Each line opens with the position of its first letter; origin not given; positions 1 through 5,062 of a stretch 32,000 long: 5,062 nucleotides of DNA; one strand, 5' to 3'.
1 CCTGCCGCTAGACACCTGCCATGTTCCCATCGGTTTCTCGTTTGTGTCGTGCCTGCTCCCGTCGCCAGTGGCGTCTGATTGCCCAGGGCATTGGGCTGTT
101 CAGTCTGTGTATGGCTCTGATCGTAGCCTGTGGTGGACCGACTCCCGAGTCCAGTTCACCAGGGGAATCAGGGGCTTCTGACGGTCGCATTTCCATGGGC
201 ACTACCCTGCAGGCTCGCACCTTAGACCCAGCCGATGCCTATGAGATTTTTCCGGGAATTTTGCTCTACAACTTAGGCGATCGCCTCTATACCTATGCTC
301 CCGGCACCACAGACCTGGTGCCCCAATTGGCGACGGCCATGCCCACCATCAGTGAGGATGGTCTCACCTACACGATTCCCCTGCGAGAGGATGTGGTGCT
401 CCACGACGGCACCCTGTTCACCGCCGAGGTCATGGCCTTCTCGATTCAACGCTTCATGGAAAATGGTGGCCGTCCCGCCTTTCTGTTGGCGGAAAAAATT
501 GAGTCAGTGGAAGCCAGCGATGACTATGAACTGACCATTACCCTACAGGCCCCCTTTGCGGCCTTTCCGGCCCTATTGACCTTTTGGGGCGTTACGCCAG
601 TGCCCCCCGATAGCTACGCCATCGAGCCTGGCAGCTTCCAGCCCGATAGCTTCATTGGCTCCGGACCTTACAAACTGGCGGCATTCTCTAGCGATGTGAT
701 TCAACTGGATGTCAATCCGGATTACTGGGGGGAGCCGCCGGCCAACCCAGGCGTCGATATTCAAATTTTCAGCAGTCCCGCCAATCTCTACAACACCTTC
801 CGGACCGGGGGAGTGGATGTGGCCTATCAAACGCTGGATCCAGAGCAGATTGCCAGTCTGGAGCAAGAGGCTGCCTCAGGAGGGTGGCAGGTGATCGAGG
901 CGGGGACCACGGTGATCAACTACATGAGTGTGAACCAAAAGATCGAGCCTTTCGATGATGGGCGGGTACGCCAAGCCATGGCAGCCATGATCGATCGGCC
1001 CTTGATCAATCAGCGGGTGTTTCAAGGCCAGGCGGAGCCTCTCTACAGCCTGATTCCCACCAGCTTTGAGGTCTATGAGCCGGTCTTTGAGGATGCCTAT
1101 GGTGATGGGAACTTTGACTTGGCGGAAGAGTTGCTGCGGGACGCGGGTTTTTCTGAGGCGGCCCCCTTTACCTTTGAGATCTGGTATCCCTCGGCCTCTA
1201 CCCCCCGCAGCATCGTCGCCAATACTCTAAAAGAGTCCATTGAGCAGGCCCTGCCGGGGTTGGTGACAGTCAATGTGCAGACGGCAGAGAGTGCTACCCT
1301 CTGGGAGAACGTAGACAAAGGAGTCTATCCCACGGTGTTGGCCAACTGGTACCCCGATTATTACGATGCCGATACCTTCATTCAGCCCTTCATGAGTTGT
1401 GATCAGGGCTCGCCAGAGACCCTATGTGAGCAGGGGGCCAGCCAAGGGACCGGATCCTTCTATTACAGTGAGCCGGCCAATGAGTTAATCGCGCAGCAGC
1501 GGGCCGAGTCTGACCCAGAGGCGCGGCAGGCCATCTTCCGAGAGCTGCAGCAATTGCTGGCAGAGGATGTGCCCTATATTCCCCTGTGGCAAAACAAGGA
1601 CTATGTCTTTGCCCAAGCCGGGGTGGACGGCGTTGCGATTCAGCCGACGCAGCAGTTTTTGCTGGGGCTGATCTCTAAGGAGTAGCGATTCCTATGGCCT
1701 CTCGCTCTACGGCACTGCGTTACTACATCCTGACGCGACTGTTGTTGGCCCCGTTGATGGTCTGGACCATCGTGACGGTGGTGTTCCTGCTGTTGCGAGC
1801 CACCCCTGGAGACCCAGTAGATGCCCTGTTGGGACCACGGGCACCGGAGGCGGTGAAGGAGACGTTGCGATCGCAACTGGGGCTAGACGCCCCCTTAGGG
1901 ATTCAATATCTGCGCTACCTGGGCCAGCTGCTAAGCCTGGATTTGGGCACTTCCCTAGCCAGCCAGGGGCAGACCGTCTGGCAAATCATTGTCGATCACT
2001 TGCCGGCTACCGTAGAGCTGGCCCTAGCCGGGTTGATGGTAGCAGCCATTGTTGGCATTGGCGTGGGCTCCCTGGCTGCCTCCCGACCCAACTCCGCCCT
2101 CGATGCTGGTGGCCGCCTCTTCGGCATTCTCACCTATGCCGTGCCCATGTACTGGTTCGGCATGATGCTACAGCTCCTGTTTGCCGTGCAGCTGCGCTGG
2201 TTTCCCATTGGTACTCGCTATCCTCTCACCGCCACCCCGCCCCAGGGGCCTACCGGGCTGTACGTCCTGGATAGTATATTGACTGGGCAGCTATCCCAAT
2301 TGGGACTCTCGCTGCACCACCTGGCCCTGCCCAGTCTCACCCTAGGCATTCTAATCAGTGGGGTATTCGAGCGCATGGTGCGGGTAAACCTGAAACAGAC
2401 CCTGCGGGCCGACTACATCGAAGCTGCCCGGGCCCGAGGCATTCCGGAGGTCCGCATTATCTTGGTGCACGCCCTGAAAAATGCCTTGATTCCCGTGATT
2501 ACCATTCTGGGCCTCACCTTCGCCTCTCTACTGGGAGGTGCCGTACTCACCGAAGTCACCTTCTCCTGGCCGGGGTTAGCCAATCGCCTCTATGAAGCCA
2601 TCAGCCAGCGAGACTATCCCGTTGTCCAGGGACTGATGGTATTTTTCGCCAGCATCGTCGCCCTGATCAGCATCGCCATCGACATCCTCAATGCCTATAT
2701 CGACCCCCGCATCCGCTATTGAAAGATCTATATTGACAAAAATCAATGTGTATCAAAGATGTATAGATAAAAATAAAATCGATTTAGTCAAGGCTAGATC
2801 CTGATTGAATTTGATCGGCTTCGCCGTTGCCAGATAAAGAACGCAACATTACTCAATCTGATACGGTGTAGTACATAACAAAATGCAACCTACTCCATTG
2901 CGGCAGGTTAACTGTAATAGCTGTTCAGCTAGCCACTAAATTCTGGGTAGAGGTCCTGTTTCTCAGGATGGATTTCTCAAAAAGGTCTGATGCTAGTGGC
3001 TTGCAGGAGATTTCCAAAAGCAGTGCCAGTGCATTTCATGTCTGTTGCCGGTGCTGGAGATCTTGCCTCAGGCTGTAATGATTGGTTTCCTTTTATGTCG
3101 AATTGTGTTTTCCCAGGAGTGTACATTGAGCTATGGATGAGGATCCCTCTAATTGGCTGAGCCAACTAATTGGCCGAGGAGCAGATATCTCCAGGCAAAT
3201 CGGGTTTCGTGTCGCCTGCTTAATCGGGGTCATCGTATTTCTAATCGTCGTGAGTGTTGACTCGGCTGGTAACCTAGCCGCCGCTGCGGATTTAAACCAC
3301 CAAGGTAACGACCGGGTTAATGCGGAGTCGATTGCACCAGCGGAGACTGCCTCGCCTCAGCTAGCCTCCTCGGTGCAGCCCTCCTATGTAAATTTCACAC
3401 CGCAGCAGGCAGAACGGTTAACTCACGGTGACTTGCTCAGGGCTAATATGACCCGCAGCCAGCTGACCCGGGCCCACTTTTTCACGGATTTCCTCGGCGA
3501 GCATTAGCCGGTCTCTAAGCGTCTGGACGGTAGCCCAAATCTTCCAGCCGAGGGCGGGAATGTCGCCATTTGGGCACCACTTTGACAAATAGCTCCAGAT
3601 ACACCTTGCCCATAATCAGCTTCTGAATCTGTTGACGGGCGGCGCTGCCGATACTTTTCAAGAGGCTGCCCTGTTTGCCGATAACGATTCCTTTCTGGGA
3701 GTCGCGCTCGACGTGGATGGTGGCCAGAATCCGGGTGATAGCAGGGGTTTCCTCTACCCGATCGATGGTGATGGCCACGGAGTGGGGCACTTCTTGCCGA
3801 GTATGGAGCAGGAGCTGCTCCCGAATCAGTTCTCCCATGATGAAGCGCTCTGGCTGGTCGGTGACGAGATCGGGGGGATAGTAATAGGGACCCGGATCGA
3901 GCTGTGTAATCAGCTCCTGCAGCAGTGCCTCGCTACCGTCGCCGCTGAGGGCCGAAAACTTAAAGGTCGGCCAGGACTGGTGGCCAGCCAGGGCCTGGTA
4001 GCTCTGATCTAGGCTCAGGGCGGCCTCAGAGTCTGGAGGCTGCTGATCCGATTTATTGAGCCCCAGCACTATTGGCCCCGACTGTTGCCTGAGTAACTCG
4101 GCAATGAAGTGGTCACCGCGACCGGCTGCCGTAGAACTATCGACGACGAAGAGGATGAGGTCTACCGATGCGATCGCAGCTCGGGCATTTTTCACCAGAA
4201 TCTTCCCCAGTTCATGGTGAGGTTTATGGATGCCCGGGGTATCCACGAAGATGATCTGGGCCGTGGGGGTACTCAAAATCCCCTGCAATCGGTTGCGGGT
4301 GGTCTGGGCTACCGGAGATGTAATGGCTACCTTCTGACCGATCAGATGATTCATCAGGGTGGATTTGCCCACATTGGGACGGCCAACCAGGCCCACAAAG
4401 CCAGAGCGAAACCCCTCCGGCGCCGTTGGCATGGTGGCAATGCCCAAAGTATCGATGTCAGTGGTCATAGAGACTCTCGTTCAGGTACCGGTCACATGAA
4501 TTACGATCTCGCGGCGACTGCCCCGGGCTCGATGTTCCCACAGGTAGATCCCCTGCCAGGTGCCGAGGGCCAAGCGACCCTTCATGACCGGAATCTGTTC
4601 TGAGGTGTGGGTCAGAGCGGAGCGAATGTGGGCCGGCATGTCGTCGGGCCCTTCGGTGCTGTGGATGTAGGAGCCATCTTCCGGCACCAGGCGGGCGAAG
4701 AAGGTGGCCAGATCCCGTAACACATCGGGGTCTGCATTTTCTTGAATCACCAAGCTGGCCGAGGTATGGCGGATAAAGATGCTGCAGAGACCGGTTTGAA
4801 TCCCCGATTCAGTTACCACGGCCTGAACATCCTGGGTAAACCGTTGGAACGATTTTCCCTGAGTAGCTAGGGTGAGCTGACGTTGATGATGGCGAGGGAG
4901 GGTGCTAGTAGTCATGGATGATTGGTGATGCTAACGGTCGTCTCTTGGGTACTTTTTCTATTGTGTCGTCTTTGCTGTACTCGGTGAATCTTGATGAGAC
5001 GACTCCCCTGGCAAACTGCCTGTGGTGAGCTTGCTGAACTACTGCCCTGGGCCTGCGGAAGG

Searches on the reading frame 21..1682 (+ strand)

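Call 69: search_protein_families(library=pfam, proteins=[window:21-1682:+], max_evalue=0.0001)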
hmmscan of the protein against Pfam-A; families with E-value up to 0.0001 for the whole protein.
window:21-1682:+ (554 aa): 1 family
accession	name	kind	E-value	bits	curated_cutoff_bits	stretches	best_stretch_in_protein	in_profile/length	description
PF00496.27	SBP_bac_5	-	1.2e-78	265.2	32.4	1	99-463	2-366/368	Bacterial extracellular solute-binding proteins, family 5 Middle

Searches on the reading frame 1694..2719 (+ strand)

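Call 69: search_protein_families(library=pfam, proteins=[window:1694-2719:+], max_evalue=0.0001)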
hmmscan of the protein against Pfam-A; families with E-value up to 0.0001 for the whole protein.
window:1694-2719:+ (342 aa): 2 families
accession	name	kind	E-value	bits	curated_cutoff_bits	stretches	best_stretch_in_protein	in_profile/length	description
PF00528.27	BPD_transp_1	-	7.7e-40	137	26.4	1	121-341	1-183/184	Binding-protein-dependent transport system inner membrane component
PF19300.4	BPD_transp_1_N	-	2.8e-10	40.8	23.8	1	11-110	4-114/114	Binding-prot-dependent transport system membrane comp, N-term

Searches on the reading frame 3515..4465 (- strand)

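Call 69: search_protein_families(library=pfam, proteins=[window:3515-4465:-], max_evalue=0.0001)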
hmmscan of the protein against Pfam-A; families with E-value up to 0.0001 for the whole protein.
window:3515-4465:- (316 aa): 7 families
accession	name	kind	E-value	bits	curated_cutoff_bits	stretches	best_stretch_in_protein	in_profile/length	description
PF01926.29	MMR_HSR1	-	1.6e-27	96.3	21.9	1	24-138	2-113/113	50S ribosome-binding GTPase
PF07650.23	KH_2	-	1.1e-17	64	22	1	225-301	1-78/78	KH domain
PF02421.24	FeoB_N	-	9e-12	45.2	27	1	24-184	3-155/156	Ferrous iron transport protein B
PF00009.33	GTP_EFTU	-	3.6e-10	40.2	26.5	1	30-189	12-186/188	Elongation factor Tu GTP binding domain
PF00350.29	Dynamin_N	-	6e-10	39.8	27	0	24-57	1-33/168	Dynamin family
PF03193.22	RsgA_GTPase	-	2.6e-07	31.1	30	0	22-82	107-171/174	RsgA GTPase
PF04548.22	AIG1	-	5.6e-05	23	27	1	26-122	5-104/212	AIG1 family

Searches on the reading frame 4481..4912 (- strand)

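Call 70: search_protein_families(library=pfam, proteins=[window:4481-4912:-], max_evalue=0.0001)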
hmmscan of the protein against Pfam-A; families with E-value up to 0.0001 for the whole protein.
window:4481-4912:- (143 aa): 1 family
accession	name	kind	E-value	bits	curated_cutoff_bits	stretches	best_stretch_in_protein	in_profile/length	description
PF01894.22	UPF0047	-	3.4e-44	150.2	27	1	25-140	2-117/117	Uncharacterised protein family UPF0047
